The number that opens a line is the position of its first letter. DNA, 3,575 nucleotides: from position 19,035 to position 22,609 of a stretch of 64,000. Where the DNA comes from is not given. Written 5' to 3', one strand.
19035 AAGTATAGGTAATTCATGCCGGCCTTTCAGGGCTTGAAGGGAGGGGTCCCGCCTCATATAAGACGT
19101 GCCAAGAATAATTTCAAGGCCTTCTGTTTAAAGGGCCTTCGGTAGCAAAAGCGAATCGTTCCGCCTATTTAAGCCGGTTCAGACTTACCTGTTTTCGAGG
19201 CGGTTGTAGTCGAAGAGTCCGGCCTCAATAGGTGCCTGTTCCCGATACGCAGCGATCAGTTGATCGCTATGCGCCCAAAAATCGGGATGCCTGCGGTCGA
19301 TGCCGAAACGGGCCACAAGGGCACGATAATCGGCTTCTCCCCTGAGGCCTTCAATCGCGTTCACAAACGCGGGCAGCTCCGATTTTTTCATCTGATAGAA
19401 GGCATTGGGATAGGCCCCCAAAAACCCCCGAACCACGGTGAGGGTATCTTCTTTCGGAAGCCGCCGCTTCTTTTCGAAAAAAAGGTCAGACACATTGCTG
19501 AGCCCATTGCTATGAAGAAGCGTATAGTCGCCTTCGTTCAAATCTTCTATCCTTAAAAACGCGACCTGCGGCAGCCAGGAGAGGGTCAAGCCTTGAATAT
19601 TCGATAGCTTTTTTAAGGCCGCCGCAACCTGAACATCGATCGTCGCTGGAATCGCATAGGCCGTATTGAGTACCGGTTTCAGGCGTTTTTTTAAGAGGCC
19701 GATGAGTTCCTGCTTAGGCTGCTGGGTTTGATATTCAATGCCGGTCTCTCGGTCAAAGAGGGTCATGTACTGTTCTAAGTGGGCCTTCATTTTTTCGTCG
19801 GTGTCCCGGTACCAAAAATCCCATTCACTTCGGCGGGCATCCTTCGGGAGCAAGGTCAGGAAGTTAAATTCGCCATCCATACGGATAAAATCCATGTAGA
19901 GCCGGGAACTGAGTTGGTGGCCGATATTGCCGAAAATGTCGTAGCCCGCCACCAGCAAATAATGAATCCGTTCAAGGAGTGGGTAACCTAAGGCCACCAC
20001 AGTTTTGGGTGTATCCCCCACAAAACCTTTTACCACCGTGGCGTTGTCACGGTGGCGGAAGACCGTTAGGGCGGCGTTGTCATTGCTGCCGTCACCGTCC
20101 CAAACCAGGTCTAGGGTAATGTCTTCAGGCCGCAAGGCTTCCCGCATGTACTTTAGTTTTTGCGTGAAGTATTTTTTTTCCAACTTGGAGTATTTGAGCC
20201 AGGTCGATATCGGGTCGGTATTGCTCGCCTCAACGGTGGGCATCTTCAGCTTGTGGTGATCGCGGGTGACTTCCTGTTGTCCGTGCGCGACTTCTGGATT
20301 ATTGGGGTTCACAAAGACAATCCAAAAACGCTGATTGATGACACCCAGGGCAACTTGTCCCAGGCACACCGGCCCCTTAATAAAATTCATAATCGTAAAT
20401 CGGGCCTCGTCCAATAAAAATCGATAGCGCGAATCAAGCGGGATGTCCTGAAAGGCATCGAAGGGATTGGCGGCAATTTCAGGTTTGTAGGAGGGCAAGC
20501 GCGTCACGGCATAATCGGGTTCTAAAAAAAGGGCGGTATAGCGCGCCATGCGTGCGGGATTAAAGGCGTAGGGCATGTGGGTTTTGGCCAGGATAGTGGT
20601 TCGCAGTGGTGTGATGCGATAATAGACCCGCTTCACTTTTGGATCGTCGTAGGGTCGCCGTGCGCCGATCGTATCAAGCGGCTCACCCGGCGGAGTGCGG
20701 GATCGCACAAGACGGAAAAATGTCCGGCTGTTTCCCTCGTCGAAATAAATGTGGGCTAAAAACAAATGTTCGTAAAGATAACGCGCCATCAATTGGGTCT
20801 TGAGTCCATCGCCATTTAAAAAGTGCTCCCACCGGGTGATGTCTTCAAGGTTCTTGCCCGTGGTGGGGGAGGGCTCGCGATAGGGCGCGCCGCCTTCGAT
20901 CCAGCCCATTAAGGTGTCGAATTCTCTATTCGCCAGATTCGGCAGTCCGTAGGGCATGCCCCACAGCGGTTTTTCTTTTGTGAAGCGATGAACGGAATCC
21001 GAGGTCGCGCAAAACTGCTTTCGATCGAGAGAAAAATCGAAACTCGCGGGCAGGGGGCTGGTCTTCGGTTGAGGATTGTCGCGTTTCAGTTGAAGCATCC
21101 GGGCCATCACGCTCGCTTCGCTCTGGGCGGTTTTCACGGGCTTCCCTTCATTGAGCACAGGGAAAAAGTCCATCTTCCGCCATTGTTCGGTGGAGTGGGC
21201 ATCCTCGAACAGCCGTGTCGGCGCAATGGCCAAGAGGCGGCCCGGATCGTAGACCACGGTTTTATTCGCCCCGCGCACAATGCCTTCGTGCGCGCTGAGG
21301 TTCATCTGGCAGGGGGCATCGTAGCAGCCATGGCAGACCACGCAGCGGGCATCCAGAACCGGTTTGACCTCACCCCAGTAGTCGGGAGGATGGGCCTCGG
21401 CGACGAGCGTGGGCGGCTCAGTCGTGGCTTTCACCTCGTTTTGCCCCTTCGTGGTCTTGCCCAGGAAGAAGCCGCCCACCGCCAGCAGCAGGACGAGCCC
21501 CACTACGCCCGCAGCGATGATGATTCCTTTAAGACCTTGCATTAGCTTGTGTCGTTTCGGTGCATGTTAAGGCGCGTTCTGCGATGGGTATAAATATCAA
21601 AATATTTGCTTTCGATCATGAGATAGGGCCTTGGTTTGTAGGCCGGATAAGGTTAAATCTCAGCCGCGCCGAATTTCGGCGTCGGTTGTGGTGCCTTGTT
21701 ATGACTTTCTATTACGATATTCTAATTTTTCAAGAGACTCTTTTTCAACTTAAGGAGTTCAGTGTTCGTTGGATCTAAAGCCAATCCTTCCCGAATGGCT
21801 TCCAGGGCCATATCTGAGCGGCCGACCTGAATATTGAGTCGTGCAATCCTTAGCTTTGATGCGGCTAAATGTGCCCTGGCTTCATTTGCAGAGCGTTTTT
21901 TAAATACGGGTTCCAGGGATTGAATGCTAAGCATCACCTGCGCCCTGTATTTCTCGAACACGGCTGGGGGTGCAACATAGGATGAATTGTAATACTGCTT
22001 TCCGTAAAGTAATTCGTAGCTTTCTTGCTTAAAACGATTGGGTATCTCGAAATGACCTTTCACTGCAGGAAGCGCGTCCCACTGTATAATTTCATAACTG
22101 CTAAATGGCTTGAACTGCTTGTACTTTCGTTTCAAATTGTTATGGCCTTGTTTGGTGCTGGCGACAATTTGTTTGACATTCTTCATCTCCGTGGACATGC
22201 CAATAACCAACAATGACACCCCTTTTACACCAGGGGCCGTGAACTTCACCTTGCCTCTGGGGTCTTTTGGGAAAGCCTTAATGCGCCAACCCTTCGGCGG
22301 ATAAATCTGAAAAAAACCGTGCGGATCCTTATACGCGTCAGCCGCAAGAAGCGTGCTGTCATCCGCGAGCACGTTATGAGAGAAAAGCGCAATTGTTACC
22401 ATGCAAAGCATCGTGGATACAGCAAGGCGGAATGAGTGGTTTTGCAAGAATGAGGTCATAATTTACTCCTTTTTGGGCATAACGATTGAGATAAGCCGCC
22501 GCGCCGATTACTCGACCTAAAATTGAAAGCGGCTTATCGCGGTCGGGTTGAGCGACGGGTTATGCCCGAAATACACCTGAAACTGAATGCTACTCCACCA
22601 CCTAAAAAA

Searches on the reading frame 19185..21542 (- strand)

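Call 3: search_protein_families(library=pfam, proteins=[window:19185-21542:-], max_evalue=0.1)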
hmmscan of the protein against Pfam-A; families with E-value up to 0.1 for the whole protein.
window:19185-21542:- (785 aa): 1 family
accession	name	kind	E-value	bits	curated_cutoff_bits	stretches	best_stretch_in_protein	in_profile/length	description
PF06934.16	CTI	-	5.5e-263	875.1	25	1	107-784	2-692/692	Fatty acid cis/trans isomerase (CTI)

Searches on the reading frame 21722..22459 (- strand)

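Call 3: search_protein_families(library=pfam, proteins=[window:21722-22459:-], max_evalue=0.1)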
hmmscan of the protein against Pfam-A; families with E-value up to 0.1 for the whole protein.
window:21722-22459:- (245 aa): 4 families
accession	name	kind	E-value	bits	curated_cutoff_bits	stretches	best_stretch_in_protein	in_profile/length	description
PF13429.12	TPR_15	-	0.011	15.7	26.2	1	179-236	126-183/280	Tetratricopeptide repeat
PF13428.12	TPR_14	-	0.012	16.7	23.5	1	203-238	5-40/44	Tetratricopeptide repeat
PF13181.12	TPR_8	-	0.065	13.9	25.7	0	202-232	4-34/34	Tetratricopeptide repeat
PF07719.23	TPR_2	-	0.069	13.8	27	0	204-232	6-34/34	Tetratricopeptide repeat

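Call 4: search_protein_families(library=padloc, proteins=[window:21722-22459:-], max_evalue=0.1)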
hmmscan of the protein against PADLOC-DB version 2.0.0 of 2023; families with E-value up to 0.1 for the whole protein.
window:21722-22459:- (245 aa): 0 families
